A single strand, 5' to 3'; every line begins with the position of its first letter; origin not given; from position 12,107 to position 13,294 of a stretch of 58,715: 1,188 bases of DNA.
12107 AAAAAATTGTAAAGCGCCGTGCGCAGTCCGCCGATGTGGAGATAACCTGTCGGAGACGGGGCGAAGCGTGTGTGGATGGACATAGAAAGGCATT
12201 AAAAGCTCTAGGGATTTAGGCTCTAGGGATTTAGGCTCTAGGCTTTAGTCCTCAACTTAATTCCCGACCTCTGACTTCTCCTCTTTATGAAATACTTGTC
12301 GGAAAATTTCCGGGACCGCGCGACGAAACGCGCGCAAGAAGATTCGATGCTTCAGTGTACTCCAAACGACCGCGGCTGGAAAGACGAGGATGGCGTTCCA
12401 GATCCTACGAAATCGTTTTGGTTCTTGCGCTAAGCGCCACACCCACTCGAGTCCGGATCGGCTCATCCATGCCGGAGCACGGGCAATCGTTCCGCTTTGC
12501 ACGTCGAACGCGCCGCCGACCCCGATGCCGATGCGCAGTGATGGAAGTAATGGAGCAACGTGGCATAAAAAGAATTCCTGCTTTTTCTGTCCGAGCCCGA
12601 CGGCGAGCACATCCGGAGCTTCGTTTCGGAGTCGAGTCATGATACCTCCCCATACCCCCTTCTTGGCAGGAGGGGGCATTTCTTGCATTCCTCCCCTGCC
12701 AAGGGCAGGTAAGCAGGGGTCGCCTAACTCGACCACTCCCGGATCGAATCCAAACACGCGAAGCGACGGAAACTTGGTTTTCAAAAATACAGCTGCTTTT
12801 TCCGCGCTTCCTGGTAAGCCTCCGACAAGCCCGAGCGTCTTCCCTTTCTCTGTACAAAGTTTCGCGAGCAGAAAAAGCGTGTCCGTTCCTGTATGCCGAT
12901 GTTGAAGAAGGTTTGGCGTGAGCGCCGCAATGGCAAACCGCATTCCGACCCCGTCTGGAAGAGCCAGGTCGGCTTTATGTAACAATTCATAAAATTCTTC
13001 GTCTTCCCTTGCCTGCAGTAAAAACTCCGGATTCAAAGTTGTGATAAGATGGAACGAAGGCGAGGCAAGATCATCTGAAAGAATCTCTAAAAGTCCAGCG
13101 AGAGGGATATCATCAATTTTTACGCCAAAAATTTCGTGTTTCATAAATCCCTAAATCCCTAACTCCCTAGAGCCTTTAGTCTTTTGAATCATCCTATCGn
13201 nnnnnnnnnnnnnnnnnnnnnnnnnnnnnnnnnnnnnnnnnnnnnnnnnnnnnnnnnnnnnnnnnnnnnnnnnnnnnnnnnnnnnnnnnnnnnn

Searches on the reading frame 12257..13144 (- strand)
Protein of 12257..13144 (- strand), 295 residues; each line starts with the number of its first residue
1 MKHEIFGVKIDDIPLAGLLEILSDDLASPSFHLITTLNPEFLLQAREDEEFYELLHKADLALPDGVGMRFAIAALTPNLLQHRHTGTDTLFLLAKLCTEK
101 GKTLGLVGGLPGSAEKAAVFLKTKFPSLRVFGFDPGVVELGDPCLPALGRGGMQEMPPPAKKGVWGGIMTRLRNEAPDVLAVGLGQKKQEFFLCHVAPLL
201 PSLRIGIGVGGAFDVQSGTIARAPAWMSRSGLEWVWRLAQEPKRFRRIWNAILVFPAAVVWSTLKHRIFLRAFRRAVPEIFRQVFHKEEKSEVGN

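Call 81: search_protein_families(library=pfam, proteins=[window:12257-13144:-], max_evalue=0.001)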
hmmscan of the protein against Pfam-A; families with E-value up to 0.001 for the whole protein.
window:12257-13144:- (295 aa): 1 family
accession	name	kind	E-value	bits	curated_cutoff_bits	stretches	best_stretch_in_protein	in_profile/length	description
PF03808.19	Glyco_tran_WecG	-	1.1e-40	139.6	27.4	1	58-248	1-167/168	Glycosyl transferase WecG/TagA/CpsF family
